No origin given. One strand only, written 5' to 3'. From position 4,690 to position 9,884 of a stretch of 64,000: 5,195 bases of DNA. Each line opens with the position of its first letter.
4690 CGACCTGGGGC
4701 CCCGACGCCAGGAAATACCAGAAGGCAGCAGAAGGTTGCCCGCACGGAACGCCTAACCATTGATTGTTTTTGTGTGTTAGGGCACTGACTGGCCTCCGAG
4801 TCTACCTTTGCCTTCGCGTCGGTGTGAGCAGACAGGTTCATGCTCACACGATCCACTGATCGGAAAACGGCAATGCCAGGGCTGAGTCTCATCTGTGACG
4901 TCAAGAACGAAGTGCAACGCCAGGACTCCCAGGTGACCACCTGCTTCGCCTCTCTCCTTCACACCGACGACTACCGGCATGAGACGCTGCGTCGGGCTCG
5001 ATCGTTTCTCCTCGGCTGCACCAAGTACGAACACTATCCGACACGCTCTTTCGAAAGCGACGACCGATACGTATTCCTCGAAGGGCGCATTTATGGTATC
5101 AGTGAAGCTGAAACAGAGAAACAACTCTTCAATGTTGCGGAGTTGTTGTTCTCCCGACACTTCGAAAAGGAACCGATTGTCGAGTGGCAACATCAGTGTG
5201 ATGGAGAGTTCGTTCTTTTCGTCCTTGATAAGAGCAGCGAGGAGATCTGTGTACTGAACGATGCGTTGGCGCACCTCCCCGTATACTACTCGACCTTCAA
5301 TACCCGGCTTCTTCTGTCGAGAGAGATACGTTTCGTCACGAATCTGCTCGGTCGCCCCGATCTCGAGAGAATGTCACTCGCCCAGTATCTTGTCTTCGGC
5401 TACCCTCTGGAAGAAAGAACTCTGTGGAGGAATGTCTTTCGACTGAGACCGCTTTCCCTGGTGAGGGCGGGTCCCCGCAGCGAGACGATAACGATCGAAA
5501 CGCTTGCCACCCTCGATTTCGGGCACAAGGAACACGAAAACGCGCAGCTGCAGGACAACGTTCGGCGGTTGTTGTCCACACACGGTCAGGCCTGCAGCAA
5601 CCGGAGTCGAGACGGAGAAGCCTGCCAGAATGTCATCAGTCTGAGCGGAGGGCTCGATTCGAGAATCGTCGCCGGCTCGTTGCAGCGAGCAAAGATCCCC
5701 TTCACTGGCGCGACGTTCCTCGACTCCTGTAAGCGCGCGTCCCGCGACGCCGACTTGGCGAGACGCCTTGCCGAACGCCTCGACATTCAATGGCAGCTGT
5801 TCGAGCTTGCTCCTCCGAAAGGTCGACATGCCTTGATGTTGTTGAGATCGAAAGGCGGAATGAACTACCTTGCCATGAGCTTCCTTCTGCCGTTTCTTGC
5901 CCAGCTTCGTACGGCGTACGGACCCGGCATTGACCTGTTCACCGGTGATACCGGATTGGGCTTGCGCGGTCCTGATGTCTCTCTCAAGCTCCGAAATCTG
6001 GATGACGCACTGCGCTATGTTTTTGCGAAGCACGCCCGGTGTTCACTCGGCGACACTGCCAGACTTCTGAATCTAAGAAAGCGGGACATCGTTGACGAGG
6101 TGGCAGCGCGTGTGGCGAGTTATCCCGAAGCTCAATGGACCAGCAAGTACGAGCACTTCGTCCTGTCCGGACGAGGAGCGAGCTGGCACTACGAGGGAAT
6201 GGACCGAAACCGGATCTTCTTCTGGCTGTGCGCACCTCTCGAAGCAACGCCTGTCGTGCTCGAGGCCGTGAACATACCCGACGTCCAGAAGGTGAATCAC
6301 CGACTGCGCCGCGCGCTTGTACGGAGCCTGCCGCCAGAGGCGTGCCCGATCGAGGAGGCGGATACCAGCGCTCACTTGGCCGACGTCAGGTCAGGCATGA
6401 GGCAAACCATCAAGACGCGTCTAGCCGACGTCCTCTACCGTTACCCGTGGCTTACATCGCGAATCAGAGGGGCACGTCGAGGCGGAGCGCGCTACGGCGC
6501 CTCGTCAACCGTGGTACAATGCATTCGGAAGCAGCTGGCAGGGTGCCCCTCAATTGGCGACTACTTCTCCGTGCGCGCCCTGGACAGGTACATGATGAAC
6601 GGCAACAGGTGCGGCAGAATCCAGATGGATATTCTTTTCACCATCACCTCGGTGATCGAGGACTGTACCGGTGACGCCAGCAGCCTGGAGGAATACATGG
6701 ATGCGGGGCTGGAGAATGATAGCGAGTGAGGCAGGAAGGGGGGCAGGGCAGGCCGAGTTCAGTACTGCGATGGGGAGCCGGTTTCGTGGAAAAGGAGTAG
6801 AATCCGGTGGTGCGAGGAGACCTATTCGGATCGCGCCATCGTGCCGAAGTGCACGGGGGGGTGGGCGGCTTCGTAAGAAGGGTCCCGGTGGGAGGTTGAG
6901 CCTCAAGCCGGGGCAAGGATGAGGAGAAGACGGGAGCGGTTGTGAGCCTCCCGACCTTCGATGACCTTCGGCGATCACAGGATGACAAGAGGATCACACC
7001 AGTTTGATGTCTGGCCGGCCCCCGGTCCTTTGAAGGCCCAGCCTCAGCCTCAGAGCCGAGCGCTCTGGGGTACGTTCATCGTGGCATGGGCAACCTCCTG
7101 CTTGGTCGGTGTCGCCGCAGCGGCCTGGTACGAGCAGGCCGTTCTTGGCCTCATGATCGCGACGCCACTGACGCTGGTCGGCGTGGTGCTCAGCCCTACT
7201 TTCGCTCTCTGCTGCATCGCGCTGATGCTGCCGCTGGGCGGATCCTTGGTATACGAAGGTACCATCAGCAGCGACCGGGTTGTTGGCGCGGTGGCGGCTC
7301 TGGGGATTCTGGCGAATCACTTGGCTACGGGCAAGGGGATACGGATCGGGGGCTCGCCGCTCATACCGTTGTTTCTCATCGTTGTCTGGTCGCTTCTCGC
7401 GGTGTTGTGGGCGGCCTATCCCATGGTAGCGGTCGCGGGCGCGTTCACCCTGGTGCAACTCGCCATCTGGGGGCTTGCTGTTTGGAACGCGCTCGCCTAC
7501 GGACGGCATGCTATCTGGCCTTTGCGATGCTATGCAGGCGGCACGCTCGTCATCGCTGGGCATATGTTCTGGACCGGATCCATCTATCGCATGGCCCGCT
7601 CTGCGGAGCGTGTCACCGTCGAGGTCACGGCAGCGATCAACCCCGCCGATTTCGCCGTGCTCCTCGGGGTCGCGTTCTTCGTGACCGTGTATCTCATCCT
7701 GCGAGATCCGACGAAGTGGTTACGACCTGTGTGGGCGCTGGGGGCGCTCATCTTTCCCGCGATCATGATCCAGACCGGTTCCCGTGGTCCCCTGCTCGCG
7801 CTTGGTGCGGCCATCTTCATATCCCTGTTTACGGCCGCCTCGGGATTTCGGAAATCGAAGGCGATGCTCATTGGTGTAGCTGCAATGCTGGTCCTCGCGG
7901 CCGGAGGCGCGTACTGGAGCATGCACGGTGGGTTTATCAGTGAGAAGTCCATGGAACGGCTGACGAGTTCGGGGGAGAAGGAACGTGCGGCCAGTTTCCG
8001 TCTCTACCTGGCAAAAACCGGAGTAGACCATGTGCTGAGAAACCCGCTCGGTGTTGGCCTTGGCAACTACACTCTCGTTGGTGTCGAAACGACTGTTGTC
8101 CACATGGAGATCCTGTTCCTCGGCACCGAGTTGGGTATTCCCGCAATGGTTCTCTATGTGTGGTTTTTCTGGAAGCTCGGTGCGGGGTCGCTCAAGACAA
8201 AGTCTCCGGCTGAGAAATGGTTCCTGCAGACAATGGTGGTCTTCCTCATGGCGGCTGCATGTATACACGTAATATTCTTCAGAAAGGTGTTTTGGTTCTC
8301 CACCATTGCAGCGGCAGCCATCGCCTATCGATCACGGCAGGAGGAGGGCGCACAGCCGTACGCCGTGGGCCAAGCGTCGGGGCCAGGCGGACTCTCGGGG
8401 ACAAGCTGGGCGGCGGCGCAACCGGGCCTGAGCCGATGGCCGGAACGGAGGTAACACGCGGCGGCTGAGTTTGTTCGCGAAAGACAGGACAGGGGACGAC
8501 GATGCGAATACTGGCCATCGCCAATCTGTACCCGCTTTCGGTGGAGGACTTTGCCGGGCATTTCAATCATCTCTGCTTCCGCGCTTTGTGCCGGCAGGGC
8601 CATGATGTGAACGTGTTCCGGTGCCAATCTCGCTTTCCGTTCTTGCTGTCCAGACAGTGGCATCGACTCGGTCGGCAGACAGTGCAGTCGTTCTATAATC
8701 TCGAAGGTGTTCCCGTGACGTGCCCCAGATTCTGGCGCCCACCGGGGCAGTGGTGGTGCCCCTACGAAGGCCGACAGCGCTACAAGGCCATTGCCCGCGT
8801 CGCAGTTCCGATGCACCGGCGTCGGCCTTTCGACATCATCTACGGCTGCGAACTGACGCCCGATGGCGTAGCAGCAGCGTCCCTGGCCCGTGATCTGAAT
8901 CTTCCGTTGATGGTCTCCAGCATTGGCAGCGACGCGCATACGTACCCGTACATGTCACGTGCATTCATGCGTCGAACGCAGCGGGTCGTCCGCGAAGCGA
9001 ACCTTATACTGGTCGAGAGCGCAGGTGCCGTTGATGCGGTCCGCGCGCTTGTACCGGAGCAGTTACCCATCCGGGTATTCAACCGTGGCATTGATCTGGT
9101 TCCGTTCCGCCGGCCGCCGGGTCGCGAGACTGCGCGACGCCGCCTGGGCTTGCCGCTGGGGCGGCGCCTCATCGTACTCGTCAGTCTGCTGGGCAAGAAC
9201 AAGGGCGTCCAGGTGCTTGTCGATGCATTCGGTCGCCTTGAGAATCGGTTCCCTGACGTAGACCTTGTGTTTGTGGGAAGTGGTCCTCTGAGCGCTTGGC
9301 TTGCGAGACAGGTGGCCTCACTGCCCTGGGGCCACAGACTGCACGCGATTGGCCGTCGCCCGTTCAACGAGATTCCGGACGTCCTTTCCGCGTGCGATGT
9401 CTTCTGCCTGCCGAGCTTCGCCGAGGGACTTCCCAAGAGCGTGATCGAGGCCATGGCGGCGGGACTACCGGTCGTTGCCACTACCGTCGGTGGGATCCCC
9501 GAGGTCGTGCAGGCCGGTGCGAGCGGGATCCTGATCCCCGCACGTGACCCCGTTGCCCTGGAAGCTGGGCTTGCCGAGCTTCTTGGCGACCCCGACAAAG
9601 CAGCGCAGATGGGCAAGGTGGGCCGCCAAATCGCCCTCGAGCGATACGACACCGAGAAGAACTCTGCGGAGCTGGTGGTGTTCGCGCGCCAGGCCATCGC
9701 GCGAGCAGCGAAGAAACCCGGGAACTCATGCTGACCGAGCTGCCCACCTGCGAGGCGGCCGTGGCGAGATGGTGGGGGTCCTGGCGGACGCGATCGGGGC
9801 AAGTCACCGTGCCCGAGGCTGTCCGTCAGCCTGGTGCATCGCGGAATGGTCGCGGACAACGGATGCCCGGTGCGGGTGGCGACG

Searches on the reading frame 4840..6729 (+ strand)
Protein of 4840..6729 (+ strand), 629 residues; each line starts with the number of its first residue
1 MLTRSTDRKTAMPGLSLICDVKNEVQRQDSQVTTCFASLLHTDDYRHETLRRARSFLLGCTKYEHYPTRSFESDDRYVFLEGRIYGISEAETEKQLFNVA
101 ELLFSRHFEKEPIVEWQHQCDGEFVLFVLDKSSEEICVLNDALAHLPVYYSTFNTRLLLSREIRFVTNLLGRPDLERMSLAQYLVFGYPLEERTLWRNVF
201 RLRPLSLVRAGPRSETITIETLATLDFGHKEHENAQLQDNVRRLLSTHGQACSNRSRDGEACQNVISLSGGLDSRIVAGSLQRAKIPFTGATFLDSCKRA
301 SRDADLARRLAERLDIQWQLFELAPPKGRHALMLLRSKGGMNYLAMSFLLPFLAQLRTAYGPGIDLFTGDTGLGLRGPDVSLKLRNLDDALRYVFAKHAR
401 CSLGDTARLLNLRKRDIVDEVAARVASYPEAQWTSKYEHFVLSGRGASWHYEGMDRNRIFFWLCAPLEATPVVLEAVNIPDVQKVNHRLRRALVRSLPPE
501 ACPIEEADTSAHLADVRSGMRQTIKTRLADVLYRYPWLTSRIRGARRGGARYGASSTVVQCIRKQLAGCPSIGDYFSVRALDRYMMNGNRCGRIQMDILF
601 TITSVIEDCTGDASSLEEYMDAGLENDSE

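Call 5: search_protein_families(library=ncbifam, proteins=[window:4840-6729:+], max_evalue=0.001)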
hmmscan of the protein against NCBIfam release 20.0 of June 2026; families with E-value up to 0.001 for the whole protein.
window:4840-6729:+ (629 aa): 5 families
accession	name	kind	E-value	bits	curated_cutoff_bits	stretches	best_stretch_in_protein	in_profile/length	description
TIGR01536.1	asn_synth_AEB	equivalog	1.7e-12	47.1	267.1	1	118-327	118-319/517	asparagine synthase (glutamine-hydrolyzing)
TIGR03108.1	eps_aminotran_1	hypoth_equivalog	8.5e-10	37.9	816.9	1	116-319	111-316/628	XrtA/PEP-CTERM system amidotransferase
NF033561.1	macrolact_Ik_Al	subfamily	6.1e-08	31.7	300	1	128-324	85-277/561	albusnodin/ikarugamycin family macrolactam cyclase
NF033535.1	lass_lactam_cya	exception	1.7e-07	30.2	525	1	116-279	111-274/668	lasso peptide isopeptide bond-forming cyclase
TIGR03104.1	trio_amidotrans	equivalog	3.6e-05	22.2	570.1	1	119-284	118-283/589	N-acetylglutaminylglutamine amidotransferase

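Call 6: search_protein_families(library=pfam, proteins=[window:4840-6729:+], max_evalue=0.001)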
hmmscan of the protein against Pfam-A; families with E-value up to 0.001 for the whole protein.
window:4840-6729:+ (629 aa): 1 family
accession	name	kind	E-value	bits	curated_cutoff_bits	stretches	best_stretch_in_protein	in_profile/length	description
PF00733.27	Asn_synthase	-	0.00063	19.9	21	0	267-324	23-80/354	Asparagine synthase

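Call 70: search_protein_families(library=pfam, proteins=[window:4840-6729:+], max_evalue=10)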
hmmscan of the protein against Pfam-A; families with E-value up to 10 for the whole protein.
window:4840-6729:+ (629 aa): 3 families
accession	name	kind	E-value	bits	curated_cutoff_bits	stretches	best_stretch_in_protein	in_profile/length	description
PF00733.27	Asn_synthase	-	0.00063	19.9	21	1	267-324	23-80/354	Asparagine synthase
PF13537.11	GATase_7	-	0.0064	16.9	25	1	108-164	62-119/123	Glutamine amidotransferase domain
PF02540.23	NAD_synthase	-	0.011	15.4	21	1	262-325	19-83/242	NAD synthase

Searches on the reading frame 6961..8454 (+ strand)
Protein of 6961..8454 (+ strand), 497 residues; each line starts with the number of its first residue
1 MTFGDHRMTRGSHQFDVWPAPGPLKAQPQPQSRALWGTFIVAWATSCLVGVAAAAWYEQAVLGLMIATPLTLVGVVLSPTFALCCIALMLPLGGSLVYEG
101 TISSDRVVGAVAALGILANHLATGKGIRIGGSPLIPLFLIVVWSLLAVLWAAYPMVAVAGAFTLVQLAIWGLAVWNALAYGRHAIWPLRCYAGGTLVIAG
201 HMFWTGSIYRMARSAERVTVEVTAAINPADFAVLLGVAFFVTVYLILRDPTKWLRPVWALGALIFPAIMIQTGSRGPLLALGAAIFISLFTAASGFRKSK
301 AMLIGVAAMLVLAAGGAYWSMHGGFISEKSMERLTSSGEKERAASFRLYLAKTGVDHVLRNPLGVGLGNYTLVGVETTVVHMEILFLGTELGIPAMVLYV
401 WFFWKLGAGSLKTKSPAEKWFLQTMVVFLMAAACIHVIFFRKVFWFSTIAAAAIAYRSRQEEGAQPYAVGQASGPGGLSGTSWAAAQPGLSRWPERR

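Call 5: search_protein_families(library=ncbifam, proteins=[window:6961-8454:+], max_evalue=0.001)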
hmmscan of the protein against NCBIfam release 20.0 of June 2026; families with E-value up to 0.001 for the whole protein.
window:6961-8454:+ (497 aa): 1 family
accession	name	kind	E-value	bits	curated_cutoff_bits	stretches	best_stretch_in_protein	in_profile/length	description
NF047675.1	TeichurnBiosyTuaE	equivalog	0.0007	18.7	400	0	225-463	226-484/488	teichuronic acid biosynthesis protein TuaE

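Call 6: search_protein_families(library=pfam, proteins=[window:6961-8454:+], max_evalue=0.001)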
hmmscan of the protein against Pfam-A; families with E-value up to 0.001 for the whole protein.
window:6961-8454:+ (497 aa): 1 family
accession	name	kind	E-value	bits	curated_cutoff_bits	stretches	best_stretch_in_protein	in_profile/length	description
PF04932.20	Wzy_C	-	6.3e-10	39.5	31.7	1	261-400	2-149/149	O-Antigen ligase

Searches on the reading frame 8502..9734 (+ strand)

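Call 5: search_protein_families(library=ncbifam, proteins=[window:8502-9734:+], max_evalue=0.001)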
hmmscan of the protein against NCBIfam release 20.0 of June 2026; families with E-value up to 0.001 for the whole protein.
window:8502-9734:+ (410 aa): 37 families (the best 25 are shown)
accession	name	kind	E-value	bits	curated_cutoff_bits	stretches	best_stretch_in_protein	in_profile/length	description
NF047684.1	TeichurnBiosyTuaC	equivalog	1.7e-50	172.1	550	1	1-392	1-383/391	teichuronic acid biosynthesis protein TuaC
TIGR03088.1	stp2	hypoth_equivalog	3.3e-32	112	409.05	1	223-389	196-364/374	TIGR03088 family PEP-CTERM/XrtA system glycosyltransferase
NF041876.1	EPS_EpsE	equivalog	3.6e-28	98.9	400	1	164-389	160-387/389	exopolysaccharide biosynthesis GT4 family glycosyltransferase EpsE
TIGR03449.1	mycothiol_MshA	equivalog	2.2e-27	96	462.5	1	159-378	158-384/406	D-inositol-3-phosphate glycosyltransferase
TIGR03999.1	thiol_BshA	equivalog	7.4e-26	90.9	273.7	1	164-387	143-362/375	N-acetyl-alpha-D-glucosaminyl L-malate synthase BshA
TIGR04063.1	stp3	hypoth_equivalog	1.5e-23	83.4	442.05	1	160-385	152-382/397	TIGR04063 family PEP-CTERM/XrtA system glycosyltransferase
TIGR02149.1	glgA_Coryne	subfamily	1.6e-23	83.5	302.4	1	163-384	142-376/391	glycogen synthase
NF038229.1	Glyco4_Geo_Pelo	equivalog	8.7e-21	74.3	400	1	111-397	57-335/338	GPMC system family 4 glycosyltransferase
TIGR04047.1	MSMEG_0565_glyc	hypoth_equivalog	1.1e-19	70.8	259.85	1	109-382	86-358/373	MSMEG_0565 family glycosyltransferase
TIGR04005.1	wcaL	equivalog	2.8e-19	69.3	537.6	1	117-360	125-367/406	colanic acid biosynthesis glycosyltransferase WcaL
TIGR04157.1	glyco_rSAM_CFB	subfamily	3.1e-16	59.4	400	1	208-390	214-401/406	TIGR04157 family glycosyltransferase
NF053787.1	GlcN_PG_synth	equivalog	3.2e-16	59.1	480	1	165-391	143-352/361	N-acetylglucosaminyl phosphatidylglycerol synthase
NF038298.1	EPS_HpsO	equivalog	1.1e-14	54.1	575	1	195-394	176-383/388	hormogonium polysaccharide biosynthesis glycosyltransferase HpsO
NF038295.1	EPS_HpsP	equivalog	8.4e-14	51.4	550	1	208-390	194-379/388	hormogonium polysaccharide biosynthesis glycosyltransferase HpsP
NF007640.0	PRK10307.1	subfamily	1.2e-13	50.8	276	1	209-386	217-395/411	WcaI family glycosyltransferase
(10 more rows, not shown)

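Call 6: search_protein_families(library=pfam, proteins=[window:8502-9734:+], max_evalue=0.001)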
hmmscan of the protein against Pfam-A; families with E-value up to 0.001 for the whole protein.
window:8502-9734:+ (410 aa): 6 families
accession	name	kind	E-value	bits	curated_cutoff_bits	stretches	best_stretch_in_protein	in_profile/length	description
PF00534.26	Glycos_transf_1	-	2.2e-38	131.9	26.4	1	208-376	2-171/172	Glycosyl transferases group 1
PF13692.12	Glyco_trans_1_4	-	1.4e-34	119.8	27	1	222-363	2-142/142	Glycosyl transferases group 1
PF13579.12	Glyco_trans_4_4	-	4.2e-09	37.4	29.7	1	27-193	12-155/158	Glycosyl transferase 4-like domain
PF13524.12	Glyco_trans_1_2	-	4.5e-08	33.6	25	1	249-391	11-142/144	Glycosyl transferase-like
PF13439.12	Glyco_transf_4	-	5.6e-08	33.4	28.5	1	27-199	13-168/170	Glycosyltransferase Family 4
PF20706.3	GT4-conflict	-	8.1e-07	28.8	26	1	232-338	210-322/385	Family 4 Glycosyltransferase in conflict systems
